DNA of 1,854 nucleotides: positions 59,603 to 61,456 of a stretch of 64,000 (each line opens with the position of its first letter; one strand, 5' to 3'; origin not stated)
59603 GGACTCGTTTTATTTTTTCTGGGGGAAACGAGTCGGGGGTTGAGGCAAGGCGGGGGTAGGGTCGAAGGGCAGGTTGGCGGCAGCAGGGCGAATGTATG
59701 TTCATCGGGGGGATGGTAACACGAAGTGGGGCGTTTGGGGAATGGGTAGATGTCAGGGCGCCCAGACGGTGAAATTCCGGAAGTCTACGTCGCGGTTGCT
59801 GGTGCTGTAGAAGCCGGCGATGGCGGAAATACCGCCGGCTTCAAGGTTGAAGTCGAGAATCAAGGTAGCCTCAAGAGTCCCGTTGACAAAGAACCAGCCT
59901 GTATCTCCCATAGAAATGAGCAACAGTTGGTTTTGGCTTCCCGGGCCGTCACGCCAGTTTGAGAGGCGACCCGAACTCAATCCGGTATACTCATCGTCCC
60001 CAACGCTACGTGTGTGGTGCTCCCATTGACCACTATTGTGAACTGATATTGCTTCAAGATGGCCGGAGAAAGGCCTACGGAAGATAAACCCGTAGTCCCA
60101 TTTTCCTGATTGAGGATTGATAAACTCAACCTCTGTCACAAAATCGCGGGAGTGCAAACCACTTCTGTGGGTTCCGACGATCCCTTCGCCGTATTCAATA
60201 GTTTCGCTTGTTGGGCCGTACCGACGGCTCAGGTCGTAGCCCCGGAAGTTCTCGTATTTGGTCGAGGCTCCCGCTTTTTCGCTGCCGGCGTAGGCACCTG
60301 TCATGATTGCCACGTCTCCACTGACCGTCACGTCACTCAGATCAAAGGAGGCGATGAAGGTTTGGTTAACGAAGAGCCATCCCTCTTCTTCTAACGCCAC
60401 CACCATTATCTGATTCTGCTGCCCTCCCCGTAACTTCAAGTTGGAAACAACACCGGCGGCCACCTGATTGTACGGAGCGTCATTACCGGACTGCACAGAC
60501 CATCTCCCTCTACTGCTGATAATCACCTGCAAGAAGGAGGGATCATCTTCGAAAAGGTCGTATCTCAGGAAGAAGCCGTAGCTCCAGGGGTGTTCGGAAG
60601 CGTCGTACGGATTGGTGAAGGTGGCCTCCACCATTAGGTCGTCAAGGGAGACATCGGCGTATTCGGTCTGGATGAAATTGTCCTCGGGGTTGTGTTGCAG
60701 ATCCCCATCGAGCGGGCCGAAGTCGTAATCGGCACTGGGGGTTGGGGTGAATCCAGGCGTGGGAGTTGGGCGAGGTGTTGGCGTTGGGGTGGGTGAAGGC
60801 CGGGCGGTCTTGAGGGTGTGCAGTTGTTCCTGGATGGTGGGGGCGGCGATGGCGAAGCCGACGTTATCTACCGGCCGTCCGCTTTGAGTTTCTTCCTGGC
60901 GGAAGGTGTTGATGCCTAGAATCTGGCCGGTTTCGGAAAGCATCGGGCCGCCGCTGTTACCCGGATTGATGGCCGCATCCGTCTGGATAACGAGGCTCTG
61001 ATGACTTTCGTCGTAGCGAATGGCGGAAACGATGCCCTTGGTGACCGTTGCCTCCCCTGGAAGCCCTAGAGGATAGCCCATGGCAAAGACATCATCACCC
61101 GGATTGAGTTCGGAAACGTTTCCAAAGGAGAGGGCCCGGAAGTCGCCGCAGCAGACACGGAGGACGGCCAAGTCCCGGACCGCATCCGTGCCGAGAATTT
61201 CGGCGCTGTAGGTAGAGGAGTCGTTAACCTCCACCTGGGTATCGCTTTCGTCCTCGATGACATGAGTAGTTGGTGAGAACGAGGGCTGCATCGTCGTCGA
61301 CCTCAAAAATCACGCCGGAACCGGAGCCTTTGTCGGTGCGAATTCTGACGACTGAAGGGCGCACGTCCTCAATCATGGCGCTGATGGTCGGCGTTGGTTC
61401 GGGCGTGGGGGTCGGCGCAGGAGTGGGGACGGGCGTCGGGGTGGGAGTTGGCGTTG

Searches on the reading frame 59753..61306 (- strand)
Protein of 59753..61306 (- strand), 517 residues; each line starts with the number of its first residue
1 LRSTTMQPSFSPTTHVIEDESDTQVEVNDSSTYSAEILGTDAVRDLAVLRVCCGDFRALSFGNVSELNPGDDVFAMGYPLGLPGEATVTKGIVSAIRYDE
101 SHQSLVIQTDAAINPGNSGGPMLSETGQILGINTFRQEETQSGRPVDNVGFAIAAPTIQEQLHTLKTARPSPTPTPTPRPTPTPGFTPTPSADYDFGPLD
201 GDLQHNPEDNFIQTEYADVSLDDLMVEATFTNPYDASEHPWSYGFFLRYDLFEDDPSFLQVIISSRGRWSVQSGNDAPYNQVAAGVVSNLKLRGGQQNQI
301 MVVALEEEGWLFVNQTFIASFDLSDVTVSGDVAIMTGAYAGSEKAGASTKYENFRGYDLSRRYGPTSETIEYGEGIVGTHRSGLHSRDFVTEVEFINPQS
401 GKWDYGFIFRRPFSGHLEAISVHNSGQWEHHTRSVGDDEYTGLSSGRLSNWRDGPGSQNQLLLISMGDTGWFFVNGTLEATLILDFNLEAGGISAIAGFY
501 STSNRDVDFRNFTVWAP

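Call 69: search_protein_families(library=pfam, proteins=[window:59753-61306:-], max_evalue=0.001)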
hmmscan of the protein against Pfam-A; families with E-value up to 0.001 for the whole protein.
window:59753-61306:- (517 aa): 2 families
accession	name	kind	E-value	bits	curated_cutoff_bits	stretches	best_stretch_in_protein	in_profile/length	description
PF13365.12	Trypsin_2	-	1.5e-23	84.6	27.6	1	15-132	17-144/144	Trypsin-like peptidase domain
PF00089.32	Trypsin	-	2.4e-08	34.5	20.6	1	45-145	88-207/220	Trypsin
